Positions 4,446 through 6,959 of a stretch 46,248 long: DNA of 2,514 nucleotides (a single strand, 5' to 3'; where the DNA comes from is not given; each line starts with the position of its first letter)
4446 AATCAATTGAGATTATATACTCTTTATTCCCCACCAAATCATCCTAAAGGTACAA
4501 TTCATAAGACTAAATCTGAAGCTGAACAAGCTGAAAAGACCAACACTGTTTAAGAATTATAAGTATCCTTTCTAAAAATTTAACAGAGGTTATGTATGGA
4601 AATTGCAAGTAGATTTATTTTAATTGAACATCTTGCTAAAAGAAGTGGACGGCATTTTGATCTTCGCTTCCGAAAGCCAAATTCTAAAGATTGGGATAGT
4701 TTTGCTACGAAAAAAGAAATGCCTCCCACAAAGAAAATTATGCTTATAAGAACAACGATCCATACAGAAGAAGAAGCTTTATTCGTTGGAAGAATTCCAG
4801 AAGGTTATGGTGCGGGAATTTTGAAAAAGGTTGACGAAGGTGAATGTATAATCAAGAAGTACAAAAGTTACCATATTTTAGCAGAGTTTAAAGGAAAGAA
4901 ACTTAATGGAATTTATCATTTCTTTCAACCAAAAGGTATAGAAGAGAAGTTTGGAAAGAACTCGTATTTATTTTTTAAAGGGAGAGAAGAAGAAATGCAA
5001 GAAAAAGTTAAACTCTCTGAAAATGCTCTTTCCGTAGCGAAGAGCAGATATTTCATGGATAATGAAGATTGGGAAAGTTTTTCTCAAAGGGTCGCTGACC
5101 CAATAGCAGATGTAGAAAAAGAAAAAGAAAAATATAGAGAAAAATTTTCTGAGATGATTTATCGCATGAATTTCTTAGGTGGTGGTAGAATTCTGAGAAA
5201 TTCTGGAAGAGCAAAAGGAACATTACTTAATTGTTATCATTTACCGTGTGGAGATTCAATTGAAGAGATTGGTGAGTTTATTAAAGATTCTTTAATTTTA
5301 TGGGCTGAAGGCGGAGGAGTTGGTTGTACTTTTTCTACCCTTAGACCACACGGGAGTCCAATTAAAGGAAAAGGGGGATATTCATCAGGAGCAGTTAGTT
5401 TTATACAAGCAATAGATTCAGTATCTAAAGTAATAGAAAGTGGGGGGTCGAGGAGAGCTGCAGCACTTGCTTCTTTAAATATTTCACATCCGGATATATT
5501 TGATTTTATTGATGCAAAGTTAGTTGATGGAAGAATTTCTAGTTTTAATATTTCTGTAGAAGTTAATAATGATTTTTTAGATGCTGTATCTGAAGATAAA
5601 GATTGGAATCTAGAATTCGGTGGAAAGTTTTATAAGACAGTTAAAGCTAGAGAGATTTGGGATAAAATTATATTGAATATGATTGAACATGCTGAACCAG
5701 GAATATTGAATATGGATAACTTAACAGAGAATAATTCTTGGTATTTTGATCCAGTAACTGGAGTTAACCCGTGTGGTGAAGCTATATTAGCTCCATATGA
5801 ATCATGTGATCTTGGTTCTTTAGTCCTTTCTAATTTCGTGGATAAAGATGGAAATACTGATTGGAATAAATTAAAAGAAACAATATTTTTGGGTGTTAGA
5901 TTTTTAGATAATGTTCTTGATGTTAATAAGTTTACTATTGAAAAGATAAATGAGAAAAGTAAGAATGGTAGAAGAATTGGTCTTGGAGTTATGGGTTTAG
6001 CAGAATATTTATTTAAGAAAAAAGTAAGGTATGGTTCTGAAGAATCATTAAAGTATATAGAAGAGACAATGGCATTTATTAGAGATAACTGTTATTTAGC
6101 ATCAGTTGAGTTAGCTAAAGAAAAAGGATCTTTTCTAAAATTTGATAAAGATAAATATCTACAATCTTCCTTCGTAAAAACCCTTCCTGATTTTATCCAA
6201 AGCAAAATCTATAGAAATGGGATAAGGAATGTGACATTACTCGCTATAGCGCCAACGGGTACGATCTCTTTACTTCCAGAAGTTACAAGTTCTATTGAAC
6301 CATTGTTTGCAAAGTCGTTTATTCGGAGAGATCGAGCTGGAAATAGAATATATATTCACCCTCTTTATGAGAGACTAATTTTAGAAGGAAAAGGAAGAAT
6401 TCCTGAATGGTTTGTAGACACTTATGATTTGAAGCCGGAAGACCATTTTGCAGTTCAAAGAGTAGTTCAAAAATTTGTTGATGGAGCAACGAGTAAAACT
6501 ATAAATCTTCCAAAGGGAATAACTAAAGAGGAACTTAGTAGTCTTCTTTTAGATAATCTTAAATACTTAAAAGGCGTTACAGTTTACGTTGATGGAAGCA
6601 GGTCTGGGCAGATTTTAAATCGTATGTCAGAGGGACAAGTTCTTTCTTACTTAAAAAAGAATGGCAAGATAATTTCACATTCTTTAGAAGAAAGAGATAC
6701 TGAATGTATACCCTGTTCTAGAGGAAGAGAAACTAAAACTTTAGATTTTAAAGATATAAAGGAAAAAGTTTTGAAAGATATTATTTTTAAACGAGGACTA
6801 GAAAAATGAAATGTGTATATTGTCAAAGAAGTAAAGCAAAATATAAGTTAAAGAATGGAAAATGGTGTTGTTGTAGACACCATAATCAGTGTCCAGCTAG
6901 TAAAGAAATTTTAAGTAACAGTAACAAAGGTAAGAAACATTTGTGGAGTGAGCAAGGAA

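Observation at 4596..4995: Ribonucleotide reductase carries a roughly 130-aa N-terminal domain resembling a LigD-type 3'-phosphoesterase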

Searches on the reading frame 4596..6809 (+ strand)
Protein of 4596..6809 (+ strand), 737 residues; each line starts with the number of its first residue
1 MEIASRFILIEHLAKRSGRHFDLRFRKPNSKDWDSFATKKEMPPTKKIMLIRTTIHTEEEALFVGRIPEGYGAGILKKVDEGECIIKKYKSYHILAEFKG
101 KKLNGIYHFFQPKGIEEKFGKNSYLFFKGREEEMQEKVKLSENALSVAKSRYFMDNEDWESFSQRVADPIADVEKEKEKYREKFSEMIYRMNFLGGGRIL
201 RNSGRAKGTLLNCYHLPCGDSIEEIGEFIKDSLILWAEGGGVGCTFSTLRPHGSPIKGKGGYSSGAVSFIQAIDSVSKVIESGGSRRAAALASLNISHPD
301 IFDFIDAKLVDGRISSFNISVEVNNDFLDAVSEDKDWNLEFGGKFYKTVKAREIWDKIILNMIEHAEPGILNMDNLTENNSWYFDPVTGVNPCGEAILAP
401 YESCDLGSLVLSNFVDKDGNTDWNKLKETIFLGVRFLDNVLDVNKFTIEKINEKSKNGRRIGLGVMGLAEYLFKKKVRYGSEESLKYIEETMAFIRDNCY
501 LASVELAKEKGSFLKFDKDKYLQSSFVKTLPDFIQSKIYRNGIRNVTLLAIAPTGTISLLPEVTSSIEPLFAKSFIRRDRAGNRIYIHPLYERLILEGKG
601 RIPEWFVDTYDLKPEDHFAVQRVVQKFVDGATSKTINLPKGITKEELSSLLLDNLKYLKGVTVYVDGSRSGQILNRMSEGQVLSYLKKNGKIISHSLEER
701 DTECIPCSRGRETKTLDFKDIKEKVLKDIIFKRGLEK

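Call 3: search_protein_families(library=pfam, proteins=[window:4596-6806:+], max_evalue=1)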
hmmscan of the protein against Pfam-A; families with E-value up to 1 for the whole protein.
window:4596-6806:+ (737 aa): 5 families
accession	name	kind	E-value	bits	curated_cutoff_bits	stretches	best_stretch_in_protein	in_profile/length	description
PF02867.20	Ribonuc_red_lgC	-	4.1e-104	349.5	23.9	1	212-663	2-522/523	Ribonucleotide reductase, barrel domain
PF13298.12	LigD_N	-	4.1e-08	33.8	31.1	1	11-109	2-105/107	DNA Ligase D 3'-phosphoesterase domain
PF00317.26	Ribonuc_red_lgN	-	5e-08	33.3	28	1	139-208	2-77/77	Ribonucleotide reductase, all-alpha domain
PF21995.1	RNR-II_ins_dom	-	0.0084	16.8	27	1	246-280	73-107/107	B12-dependent ribonucleotide reductase, insertion domain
PF24958.1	DUF7765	-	0.057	13.9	27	1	677-703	70-95/102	Domain of unknown function (DUF7765)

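Call 4: search_protein_families(library=phrogs, proteins=[window:4596-6806:+], max_evalue=1)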
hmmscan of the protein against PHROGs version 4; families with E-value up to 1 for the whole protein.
window:4596-6806:+ (737 aa): 12 families
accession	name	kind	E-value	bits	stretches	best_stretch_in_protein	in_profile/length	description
phrog_84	-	DNA, RNA and nucleotide metabolism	5.2e-128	429.6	1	142-718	200-804/975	ribonucleoside-diphosphate reductase large subunit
phrog_367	-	DNA, RNA and nucleotide metabolism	4.4e-46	158.4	3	274-704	270-689/701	ribonucleotide reductase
phrog_3844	-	moron, auxiliary metabolic gene and host takeover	3.7e-45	155.7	1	403-654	161-419/451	NrdA-like aerobic NDP reductase large subunit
phrog_3987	-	DNA, RNA and nucleotide metabolism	6.3e-25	88.7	2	199-339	208-352/467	ribonucleotide reductase large subunit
phrog_6132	-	DNA, RNA and nucleotide metabolism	1.8e-11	45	1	201-281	205-286/530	ribonucleotide reductase large subunit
phrog_12229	-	DNA, RNA and nucleotide metabolism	8.6e-10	38.6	1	148-286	15-151/577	ribonucleotide reductase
phrog_30939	-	DNA, RNA and nucleotide metabolism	2.2e-09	36.7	1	196-593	484-849/977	ribonucleotide reductase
phrog_22953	-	DNA, RNA and nucleotide metabolism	1.1e-07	33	1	248-339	6-101/201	ribonucleotide reductase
phrog_29665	-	unknown function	0.0015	19.6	1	448-511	67-130/150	-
phrog_36555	-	DNA, RNA and nucleotide metabolism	0.21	12.4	1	535-635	7-100/172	ribonucleotide reductase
phrog_23070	-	unknown function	0.22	12.6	0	156-191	51-84/90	-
phrog_1773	-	other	0.28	11.9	0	477-504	18-45/55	6-phosphofructokinase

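Call 8: search_dna_similar(query=window:4596-6809:+, collection=phages, mode=protein, max_rows=30)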
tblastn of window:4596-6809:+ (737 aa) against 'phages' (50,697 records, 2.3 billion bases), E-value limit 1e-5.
The search stops at 5000 records and this limit was reached: more records match than are counted here, and every count below describes the 5000 best-scoring records only.
Records with a match: at least 5000; places in all: 5015; records where one place covers at least 80% of the query: 12.
Best place of each record, by identity: <60% 5000.
By first word of the organism name: Escherichia 811; Mycobacterium 706; Salmonella 380; Klebsiella 379; Synechococcus 374; Staphylococcus 341; Bacillus 204; Streptomyces 177; Vibrio 171; Pseudomonas 162; and 119 more.
By host as written in the record: - 624; Mycobacterium smegmatis mc2 155 521; Escherichia coli 311; Klebsiella pneumoniae 126; Synechococcus 107; Staphylococcus aureus 99; Mycobacterium smegmatis mc#155 96; Pseudomonas aeruginosa 56; and 979 more.
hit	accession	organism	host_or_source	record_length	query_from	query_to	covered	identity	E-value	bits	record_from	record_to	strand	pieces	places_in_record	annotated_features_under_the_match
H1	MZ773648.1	Dinoroseobacter phage vB_DshP-R7L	Dinoroseobacter shibae DFL12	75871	82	675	81%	35.3%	1e-92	322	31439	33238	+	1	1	ribonucleotide reductase large subunit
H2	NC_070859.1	Dinoroseobacter phage vB_DshP-R7L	Dinoroseobacter shibae DFL12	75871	82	675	81%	35.3%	1e-92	322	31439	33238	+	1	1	ribonucleotide reductase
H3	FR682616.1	Roseovarius sp. 217 phage 1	Roseovarius sp. 217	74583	108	675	77%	36.2%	5e-97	335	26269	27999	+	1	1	hypothetical host-like ribonucleoside diphosphate reductase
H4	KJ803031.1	Dinoroseobacter phage vBDshPR2C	Dinoroseobacter shibae DFL12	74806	108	675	77%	36.1%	1e-98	340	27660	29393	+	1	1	putative ribonucleoside-diphosphate redutase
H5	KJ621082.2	Dinoroseobacter phage DFL12phi1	Dinoroseobacter shibae DFL12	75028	108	675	77%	35.9%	6e-98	338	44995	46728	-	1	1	putative ribonucleoside-diphosphate redutase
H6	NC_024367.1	Dinoroseobacter phage DFL12phi1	Dinoroseobacter shibae DFL12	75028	108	675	77%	35.9%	6e-98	338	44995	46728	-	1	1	ribonucleotide reductase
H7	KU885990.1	Roseobacter phage RD-1410Ws-07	Roseobacter denitrificans OCh114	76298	94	674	79%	34.9%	4e-88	309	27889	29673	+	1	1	class II ribonucleotide reductase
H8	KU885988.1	Dinoroseobacter phage DS-1410Ws-06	Dinoroseobacter shibae DFL12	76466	94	674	79%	34.9%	4e-88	309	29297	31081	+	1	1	class II ribonucleotide reductase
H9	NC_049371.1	Dinoroseobacter phage DS-1410Ws-06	Dinoroseobacter shibae DFL12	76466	94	674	79%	34.9%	4e-88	309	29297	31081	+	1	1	ribonucleotide reductase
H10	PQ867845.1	phage T5S1-k141_653015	Crassostrea hongkongensis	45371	135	675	73%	36.2%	1e-84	299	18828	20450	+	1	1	ribonucleotide reductase | MazG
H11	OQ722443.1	Sulfitobacter phage vB_SupP_AX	Sulfitobacter sp. AA1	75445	99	639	73%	35.4%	2e-89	313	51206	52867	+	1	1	putative ribonucleoside-diphosphate redutase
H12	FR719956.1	Roseovarius Plymouth podovirus 1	Roseovarius nubinhibens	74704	176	675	68%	38.3%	7e-97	335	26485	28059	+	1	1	hypothetical host-like protein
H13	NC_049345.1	Roseovarius Plymouth podovirus 1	Roseovarius nubinhibens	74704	176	675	68%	38.3%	7e-97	335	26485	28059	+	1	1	ribonucleotide reductase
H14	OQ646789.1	Pseudomonas phage PA_LZ02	Pseudomonas aeruginosa PAO1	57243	151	676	71%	36.2%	1e-80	287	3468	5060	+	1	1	ribonucleotide-diphosphate reductase subunit alpha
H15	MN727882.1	Geobacillus phage GBK1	Geobacillus kaustophilus ATCC 8005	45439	162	734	78%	33.1%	3e-74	268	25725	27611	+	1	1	ribonucleoside-diphosphate reductase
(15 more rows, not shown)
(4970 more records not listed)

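Call 51: search_protein_families(library=ncbifam, proteins=[window:4596-6806:+], max_evalue=0.001)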
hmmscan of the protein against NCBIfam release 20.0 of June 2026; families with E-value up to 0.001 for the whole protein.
window:4596-6806:+ (737 aa): 23 families
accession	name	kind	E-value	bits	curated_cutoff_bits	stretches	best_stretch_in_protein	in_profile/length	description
TIGR02504.1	NrdJ_Z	equivalog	4.9e-149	497.7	399.95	1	157-674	20-606/606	adenosylcobalamin-dependent ribonucleoside-diphosphate reductase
NF006417.0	PRK08665.1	equivalog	4.6e-135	451.7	961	1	132-682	4-581/759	vitamin B12-dependent ribonucleotide reductase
NF005010.0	PRK06406.1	subfamily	1.4e-112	377.4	1125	2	139-594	179-622/771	vitamin B12-dependent ribonucleotide reductase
NF005991.0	PRK08115.1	equivalog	4e-111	372.5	854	2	329-684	412-787/858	vitamin B12-dependent ribonucleotide reductase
TIGR02506.1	NrdE_NrdA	equivalog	6.8e-80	269.2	341.05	2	347-652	244-600/616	ribonucleoside-diphosphate reductase subunit alpha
NF005401.0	PRK06948.1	subfamily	1.3e-78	265.2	906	1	145-666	18-582/604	ribonucleotide reductase-like protein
NF006207.0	PRK08332.1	equivalog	2.3e-66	224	2400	2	392-676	1241-1564/1684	vitamin B12-dependent ribonucleotide reductase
NF006577.0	PRK09102.1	equivalog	2.2e-62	211.2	620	1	132-595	17-473/604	ribonucleoside-diphosphate reductase subunit alpha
NF005122.0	PRK06556.1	equivalog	3.1e-62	210.6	859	3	318-522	289-496/960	vitamin B12-dependent ribonucleotide reductase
NF005544.0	PRK07207.1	equivalog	6.9e-57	192.9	965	3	344-518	538-717/965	ribonucleoside-diphosphate reductase subunit alpha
NF005101.0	PRK06539.1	equivalog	5.3e-51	173.6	988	3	162-339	176-357/822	ribonucleoside-diphosphate reductase subunit alpha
NF005736.0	PRK07562.1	equivalog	1.1e-50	172.3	1737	3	318-520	398-604/1222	vitamin B12-dependent ribonucleotide reductase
NF006279.0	PRK08447.1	equivalog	4.3e-47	161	1082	2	404-637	497-737/789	ribonucleoside-diphosphate reductase subunit alpha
NF006665.0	PRK09209.1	equivalog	9.4e-45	153.1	1057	2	402-665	489-746/761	ribonucleoside-diphosphate reductase subunit alpha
TIGR04170.1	RNR_1b_NrdE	exception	1.1e-44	152.8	750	3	162-339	112-294/698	class 1b ribonucleoside-diphosphate reductase subunit alpha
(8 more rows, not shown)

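Call 52: search_solved_structures(query=window:4995-6806:+, max_evalue=1e-10, show_alignments=1)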
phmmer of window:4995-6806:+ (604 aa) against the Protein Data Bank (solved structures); distinct sequences matched with E-value up to 1e-10: 32.
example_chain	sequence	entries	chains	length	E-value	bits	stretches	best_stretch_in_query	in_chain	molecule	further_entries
1xjk_A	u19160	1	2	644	6.1e-83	282.5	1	77-543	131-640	ribonucleotide reductase, B12-dependent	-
1xje_A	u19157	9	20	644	7.3e-83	282.3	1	77-543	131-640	ribonucleotide reductase, B12-dependent | Ribonucleoside-diphosphate reductase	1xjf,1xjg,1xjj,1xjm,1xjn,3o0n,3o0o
5im3_A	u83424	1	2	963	1.5e-45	159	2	211-467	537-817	Ribonucleoside-diphosphate reductase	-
7b9q_A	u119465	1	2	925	1.2e-36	129.6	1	183-386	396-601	Vitamin B12-dependent ribonucleotide reductase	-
7b9p_A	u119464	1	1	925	1.2e-36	129.6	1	183-386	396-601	Vitamin B12-dependent ribonucleotide reductase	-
6l3r_A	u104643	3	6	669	7.4e-34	120.5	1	61-456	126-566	Ribonucleoside-diphosphate reductase large subunit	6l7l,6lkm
2wgh_A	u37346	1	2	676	7.7e-34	120.4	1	61-456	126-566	RIBONUCLEOSIDE-DIPHOSPHATE REDUCTASE LARGE SUBUNIT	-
7agj_A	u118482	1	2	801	9.4e-34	120.1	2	270-501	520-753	Ribonucleoside-diphosphate reductase subunit alpha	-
3hnc_A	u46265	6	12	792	1.2e-33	119.7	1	61-456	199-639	Ribonucleoside-diphosphate reductase large subunit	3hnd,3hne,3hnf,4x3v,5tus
5d1y_A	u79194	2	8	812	1.4e-33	119.6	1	61-456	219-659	Ribonucleoside-diphosphate reductase large subunit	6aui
9l6o_F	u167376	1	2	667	1.8e-30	109.2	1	47-178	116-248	Ribonucleoside-diphosphate reductase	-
1pem_A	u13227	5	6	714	2.4e-30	108.8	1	66-177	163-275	Ribonucleoside-diphosphate reductase 2 alpha chain | RIBONUCLEOSIDE-DIPHOSPHATE REDUCTASE 2 ALPHA SUBUNIT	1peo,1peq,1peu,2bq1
6dqw_A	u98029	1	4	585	1.2e-28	103.3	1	17-379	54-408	Ribonucleoside-diphosphate reductase, alpha chain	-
3tb9_A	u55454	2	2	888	5.6e-28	101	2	214-459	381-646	Ribonucleoside-diphosphate reductase large chain 1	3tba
1zyz_A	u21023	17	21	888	7.7e-28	100.6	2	214-459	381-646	Ribonucleoside-diphosphate reductase large chain 1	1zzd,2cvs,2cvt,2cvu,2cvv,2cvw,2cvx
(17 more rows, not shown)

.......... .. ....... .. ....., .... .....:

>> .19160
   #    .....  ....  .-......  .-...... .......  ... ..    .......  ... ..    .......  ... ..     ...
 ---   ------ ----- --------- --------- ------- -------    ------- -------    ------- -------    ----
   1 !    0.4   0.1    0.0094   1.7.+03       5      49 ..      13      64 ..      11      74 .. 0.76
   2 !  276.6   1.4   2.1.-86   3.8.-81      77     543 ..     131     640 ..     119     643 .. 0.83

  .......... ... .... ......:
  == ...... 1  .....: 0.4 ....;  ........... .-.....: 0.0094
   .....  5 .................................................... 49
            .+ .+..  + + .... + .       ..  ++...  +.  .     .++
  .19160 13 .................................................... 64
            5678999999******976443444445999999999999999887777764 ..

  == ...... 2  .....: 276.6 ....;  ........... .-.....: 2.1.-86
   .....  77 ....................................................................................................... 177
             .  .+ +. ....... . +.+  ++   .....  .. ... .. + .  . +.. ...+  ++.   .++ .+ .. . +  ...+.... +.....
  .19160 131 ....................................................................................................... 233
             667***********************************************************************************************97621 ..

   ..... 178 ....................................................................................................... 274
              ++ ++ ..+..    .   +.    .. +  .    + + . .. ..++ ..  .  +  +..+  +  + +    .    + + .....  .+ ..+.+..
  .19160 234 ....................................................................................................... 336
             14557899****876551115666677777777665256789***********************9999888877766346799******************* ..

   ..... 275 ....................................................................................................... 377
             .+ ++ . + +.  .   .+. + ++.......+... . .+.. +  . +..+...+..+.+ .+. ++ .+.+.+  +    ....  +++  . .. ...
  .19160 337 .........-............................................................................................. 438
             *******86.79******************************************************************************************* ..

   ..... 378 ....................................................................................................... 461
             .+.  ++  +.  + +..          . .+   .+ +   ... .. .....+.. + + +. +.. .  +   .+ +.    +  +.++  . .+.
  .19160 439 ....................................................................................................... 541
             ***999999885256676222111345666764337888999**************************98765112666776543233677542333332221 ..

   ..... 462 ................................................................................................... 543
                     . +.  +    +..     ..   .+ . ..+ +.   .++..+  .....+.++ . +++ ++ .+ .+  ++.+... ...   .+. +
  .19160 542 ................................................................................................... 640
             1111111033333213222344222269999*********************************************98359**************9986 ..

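Call 66: find_encoding_contigs(protein=window:4596-6806:+, flank=1000, max_places=3)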
Protein window:4596-6806:+ (737 aa): no gene with exactly this product is on record in the collection.

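Call 70: find_homologous_proteins(query=window:4596-6806:+, max_evalue=1e-30)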
Query window:4596-6806:+ (737 aa): 7851 proteins with E <= 1e-30 among 8000 candidates; the best 120 are listed.
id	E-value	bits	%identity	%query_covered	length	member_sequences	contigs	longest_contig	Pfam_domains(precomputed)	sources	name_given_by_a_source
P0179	0.0e+0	1674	100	100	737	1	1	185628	PF02867.21,PF00317.27,PF13298.13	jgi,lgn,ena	-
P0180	0.0e+0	1236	72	100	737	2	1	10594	PF02867.21,PF00317.27,PF13298.13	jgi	jgi:ribonucleoside-diphosphate reductase alpha chain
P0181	0.0e+0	1223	72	100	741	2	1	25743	PF02867.21,PF00317.27,PF13298.13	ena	-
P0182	0.0e+0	1220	71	100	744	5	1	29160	PF02867.21,PF00317.27,PF13298.13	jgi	jgi:ribonucleoside-diphosphate reductase alpha chain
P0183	0.0e+0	1202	70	100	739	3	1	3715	PF02867.21,PF00317.27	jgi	jgi:ribonucleoside-diphosphate reductase alpha chain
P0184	0.0e+0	1011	63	96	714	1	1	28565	PF02867.21,PF00317.27,PF13298.13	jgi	jgi:ribonucleoside-diphosphate reductase alpha chain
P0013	1.1e-297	1007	63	96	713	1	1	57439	PF02867.21,PF00317.27,PF13298.13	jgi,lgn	-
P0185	1.8e-228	779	61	77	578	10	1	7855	PF02867.21,PF00317.27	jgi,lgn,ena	-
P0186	3.2e-227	775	61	79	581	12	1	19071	PF02867.21,PF00317.27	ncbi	-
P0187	2.0e-226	772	62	78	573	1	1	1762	PF02867.21,PF00317.27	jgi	-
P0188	2.9e-226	771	59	78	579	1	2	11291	PF02867.21,PF00317.27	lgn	-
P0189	5.0e-226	771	59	77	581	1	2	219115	PF02867.21,PF00317.27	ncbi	-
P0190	6.6e-226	770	57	43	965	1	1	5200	PF02867.21,PF00317.27,PF14528.12,PF14890.12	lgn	-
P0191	1.4e-225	769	60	77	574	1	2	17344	PF02867.21,PF00317.27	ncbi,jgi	-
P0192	1.6e-224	766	62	75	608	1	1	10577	PF02867.21,PF00317.27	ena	-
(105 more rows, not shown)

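Call 73: find_encoding_contigs(protein=P0180, flank=6000, max_places=1)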
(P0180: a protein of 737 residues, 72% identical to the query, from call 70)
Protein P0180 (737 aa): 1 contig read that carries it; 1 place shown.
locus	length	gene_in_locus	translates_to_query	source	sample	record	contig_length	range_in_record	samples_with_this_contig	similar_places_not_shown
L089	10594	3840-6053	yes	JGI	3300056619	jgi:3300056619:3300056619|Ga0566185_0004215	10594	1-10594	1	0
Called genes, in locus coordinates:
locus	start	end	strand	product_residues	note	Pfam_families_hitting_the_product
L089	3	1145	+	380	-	?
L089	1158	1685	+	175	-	-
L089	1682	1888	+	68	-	-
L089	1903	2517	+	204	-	-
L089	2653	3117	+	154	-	-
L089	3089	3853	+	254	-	PF18741:MTES_1575 (weak)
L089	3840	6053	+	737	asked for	PF13298:LigD_N, PF00317:Ribonuc_red_lgN (weak), PF02867:Ribonuc_red_lgC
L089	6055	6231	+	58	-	-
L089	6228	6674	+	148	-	-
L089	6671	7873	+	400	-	PF00154:RecA_N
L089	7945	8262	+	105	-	PF13083:KH_KhpA-B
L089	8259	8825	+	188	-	-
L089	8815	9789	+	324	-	PF01930:Cas_Cas4 (weak)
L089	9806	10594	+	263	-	?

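Call 74: find_encoding_contigs(protein=P0182, flank=6000, max_places=1)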
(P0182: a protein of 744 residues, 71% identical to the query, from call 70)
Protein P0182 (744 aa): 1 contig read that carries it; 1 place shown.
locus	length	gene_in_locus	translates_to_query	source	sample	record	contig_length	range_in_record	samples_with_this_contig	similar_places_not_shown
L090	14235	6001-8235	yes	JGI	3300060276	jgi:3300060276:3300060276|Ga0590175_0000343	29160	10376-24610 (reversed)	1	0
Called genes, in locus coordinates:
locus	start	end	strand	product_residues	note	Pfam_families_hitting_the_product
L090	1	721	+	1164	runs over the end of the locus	-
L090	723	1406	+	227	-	-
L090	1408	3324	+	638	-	-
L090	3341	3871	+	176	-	-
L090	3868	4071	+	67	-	-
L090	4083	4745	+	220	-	-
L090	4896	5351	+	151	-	-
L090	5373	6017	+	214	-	PF18741:MTES_1575 (weak), PF04480:DUF559 (weak)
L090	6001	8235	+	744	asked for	PF13298:LigD_N, PF00317:Ribonuc_red_lgN, PF02867:Ribonuc_red_lgC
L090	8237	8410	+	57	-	-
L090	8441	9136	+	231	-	-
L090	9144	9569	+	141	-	-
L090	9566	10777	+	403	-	PF00154:RecA_N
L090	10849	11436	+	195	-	-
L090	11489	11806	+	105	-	PF13083:KH_KhpA-B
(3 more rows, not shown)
